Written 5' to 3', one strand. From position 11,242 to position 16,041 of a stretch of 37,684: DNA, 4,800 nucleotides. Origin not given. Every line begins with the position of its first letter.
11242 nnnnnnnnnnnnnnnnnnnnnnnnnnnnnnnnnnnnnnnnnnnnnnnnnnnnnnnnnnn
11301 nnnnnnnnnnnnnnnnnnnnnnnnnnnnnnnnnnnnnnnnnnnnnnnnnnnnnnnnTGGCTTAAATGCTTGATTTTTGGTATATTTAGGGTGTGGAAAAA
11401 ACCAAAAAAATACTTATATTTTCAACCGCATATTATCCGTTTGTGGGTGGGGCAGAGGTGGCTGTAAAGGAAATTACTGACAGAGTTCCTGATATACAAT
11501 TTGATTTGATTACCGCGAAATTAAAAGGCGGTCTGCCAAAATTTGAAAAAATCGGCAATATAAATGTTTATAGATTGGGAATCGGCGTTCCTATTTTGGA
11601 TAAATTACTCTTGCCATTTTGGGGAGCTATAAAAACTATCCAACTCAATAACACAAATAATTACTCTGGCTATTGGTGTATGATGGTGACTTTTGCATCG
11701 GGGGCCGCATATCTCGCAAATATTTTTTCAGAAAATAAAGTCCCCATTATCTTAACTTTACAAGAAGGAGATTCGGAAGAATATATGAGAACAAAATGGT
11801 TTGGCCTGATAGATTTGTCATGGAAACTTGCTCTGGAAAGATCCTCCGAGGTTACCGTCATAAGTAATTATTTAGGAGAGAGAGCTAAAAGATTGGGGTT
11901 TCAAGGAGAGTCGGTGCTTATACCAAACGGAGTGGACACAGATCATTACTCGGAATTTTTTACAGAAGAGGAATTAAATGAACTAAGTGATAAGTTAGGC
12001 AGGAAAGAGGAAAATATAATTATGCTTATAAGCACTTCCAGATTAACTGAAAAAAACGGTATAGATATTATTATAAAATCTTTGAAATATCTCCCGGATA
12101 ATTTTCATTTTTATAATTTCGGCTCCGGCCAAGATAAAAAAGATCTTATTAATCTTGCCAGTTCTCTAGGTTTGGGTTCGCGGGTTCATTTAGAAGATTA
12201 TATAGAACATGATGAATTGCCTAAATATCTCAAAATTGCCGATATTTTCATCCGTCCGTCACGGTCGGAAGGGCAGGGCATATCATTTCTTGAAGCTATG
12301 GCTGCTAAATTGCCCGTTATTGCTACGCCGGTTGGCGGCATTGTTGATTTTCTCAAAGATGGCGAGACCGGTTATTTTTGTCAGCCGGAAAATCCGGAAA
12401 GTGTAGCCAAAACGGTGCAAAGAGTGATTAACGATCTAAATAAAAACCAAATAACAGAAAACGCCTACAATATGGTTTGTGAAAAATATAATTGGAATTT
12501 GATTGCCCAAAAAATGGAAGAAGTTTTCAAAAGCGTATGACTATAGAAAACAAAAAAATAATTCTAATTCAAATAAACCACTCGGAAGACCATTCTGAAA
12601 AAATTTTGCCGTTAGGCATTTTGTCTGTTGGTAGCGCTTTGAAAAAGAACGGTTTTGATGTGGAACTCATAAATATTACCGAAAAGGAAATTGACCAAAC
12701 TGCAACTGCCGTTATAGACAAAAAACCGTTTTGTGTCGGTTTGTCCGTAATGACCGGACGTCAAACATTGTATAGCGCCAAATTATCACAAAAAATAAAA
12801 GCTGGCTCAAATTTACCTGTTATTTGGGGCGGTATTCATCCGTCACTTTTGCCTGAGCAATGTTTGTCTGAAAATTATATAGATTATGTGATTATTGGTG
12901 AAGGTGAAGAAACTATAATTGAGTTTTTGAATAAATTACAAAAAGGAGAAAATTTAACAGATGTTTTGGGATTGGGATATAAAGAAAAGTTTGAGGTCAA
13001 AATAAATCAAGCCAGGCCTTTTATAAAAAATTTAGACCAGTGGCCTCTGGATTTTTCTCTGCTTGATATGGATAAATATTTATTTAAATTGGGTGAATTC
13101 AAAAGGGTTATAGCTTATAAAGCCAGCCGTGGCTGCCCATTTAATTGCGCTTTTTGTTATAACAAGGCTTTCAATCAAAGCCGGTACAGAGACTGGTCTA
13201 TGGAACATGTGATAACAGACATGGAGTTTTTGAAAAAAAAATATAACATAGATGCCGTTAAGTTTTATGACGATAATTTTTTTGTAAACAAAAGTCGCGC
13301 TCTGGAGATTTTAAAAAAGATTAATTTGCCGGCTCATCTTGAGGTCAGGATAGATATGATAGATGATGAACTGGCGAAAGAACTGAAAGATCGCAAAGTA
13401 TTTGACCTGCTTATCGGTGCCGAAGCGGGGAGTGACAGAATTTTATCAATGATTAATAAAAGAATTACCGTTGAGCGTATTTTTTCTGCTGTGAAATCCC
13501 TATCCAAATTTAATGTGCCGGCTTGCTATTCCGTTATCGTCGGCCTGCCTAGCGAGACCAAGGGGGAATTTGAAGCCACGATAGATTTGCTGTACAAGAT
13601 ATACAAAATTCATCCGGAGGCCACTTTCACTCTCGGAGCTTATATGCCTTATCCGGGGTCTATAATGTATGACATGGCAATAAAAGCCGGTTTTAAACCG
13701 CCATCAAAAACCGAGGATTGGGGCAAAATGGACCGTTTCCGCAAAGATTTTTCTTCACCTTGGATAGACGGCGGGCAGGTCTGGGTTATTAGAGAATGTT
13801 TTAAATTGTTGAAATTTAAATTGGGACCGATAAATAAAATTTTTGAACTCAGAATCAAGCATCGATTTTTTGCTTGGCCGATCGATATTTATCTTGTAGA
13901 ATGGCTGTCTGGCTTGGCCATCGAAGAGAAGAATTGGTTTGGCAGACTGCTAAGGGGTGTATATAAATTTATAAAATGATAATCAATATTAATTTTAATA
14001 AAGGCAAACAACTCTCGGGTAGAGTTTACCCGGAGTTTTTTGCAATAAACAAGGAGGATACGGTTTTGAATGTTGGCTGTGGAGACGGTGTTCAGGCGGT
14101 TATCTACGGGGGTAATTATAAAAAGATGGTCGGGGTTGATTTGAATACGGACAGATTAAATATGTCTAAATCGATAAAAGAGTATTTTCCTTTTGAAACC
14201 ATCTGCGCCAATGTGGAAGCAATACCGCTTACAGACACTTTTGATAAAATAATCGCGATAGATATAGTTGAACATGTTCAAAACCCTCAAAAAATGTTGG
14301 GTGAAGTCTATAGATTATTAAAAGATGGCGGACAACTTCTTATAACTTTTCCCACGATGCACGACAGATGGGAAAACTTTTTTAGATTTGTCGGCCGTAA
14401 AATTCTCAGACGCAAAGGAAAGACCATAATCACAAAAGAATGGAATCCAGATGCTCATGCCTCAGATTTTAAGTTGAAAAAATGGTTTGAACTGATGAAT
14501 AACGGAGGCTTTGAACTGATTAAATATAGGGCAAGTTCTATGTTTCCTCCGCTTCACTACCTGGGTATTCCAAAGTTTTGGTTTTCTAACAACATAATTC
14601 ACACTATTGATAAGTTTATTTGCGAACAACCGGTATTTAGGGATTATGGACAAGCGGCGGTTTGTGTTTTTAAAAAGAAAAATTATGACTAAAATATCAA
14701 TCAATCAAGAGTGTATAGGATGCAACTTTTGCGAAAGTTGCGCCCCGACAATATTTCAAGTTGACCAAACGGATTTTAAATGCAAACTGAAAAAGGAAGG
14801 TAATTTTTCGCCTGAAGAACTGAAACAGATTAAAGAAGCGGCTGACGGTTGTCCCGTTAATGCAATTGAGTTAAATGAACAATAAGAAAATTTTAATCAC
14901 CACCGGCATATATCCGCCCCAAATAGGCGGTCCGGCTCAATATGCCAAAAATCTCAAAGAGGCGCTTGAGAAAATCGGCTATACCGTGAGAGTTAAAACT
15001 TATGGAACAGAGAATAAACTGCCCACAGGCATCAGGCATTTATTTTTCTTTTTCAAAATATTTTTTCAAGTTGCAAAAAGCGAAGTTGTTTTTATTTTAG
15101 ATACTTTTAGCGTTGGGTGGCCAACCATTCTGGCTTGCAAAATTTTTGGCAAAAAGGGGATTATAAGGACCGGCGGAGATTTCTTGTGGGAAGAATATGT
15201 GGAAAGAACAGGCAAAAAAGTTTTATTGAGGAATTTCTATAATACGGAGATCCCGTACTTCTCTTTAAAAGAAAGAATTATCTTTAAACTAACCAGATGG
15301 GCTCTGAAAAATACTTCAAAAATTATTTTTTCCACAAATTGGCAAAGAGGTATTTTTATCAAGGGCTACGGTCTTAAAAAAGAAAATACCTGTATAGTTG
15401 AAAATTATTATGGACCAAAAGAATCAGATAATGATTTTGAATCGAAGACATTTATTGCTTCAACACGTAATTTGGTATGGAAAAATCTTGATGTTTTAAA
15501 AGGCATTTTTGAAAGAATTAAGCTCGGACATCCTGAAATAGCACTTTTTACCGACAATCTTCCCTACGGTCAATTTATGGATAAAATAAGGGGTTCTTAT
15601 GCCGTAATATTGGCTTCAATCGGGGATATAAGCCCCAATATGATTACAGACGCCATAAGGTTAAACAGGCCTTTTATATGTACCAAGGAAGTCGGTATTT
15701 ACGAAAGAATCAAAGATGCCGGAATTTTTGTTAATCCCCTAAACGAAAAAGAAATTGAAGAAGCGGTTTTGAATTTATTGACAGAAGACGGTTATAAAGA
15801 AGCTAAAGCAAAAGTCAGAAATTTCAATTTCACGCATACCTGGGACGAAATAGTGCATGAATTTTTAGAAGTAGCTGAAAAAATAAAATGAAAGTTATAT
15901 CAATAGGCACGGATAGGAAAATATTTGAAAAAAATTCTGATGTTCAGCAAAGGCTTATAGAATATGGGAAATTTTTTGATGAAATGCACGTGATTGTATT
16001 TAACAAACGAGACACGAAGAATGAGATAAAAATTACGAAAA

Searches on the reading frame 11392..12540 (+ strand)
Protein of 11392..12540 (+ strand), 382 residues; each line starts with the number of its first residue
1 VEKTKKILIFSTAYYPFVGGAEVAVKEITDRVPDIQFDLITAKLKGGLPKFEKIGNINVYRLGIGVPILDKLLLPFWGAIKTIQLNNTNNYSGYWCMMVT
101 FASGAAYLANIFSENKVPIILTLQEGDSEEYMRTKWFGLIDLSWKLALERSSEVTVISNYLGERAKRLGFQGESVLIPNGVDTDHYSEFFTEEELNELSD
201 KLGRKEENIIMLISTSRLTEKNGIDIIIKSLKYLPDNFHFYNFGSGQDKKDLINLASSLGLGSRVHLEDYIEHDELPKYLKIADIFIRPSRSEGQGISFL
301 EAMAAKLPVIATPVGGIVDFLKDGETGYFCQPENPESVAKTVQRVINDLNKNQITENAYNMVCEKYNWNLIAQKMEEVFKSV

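Call 10: search_protein_families(library=pfam, proteins=[window:11392-12540:+], max_evalue=0.001)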
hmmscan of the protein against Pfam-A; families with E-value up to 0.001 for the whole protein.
window:11392-12540:+ (382 aa): 5 families
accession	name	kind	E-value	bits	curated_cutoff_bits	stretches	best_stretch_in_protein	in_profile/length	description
PF00534.26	Glycos_transf_1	-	4.1e-36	124.5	26.4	1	201-360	8-171/172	Glycosyl transferases group 1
PF13692.12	Glyco_trans_1_4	-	1.8e-29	103.3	27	1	212-348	4-142/142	Glycosyl transferases group 1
PF13524.12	Glyco_trans_1_2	-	1.3e-07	32.1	25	1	228-376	6-143/144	Glycosyl transferase-like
PF20706.3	GT4-conflict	-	4.9e-07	29.5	26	1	265-354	263-363/385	Family 4 Glycosyltransferase in conflict systems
PF13439.12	Glyco_transf_4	-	9.8e-07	29.4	28.5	1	18-184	1-169/170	Glycosyltransferase Family 4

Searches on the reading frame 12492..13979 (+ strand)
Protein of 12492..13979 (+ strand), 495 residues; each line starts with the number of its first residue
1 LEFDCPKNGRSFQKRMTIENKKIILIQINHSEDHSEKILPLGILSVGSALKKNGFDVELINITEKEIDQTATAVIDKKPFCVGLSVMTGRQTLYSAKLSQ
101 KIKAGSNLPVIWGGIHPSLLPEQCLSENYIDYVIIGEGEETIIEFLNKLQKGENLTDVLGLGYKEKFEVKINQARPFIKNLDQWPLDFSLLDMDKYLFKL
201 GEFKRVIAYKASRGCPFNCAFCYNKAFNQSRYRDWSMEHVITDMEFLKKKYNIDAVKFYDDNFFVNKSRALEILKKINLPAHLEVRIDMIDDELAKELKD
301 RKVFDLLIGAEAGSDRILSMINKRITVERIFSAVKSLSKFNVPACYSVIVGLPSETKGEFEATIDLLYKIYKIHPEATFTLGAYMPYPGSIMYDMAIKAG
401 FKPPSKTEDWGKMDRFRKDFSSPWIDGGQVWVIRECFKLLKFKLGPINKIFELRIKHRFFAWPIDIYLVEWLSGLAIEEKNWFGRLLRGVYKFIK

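Call 10: search_protein_families(library=pfam, proteins=[window:12492-13979:+], max_evalue=0.001)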
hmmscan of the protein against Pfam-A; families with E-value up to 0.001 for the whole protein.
window:12492-13979:+ (495 aa): 3 families
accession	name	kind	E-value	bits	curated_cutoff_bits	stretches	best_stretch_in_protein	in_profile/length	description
PF04055.27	Radical_SAM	-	7.1e-24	85.3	29.5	1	211-367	3-166/166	Radical SAM superfamily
PF02310.24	B12-binding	-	9.4e-21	74.3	32.1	1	39-144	13-119/121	B12 binding domain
PF13353.11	Fer4_12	-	0.00055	20.7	22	1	205-278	7-78/137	4Fe-4S single cluster domain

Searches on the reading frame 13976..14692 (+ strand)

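Call 11: search_protein_families(library=pfam, proteins=[window:13976-14692:+], max_evalue=0.001)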
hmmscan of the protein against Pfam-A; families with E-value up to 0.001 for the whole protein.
window:13976-14692:+ (238 aa): 9 families
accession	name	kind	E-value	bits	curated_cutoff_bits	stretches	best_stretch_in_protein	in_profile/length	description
PF08241.18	Methyltransf_11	-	7e-17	62.3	21.2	1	31-123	1-95/95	Methyltransferase domain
PF13489.12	Methyltransf_23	-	2.1e-15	57.3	27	1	20-182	15-162/164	Methyltransferase domain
PF13847.12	Methyltransf_31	-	2.3e-13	50.5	27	1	25-127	2-113/145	Methyltransferase domain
PF13649.12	Methyltransf_25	-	8e-13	49.3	27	1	30-119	1-97/97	Methyltransferase domain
PF08242.18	Methyltransf_12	-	1.5e-09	38.9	30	1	31-121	1-98/98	Methyltransferase domain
PF01209.24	Ubie_methyltran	-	2.1e-07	31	20.1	1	26-185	47-219/233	ubiE/COQ5 methyltransferase family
PF08003.17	Methyltransf_9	-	5.8e-07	29.2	23.8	1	25-123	114-217/315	Protein of unknown function (DUF1698)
PF02353.26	CMAS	-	2.1e-06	27.7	27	1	24-144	60-190/273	Mycolic acid cyclopropane synthetase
PF07021.18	MetW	-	6.3e-05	23.1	21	1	25-133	12-116/193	Methionine biosynthesis protein MetW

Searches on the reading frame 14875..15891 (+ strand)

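Call 11: search_protein_families(library=pfam, proteins=[window:14875-15891:+], max_evalue=0.001)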
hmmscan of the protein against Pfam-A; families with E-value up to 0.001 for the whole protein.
window:14875-15891:+ (338 aa): 2 families
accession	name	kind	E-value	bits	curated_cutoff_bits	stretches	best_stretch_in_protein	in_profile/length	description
PF13439.12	Glyco_transf_4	-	6.6e-05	23.4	28.5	0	128-177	115-164/170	Glycosyltransferase Family 4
PF13692.12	Glyco_trans_1_4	-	0.00048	20.9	27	1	238-303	74-141/142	Glycosyl transferases group 1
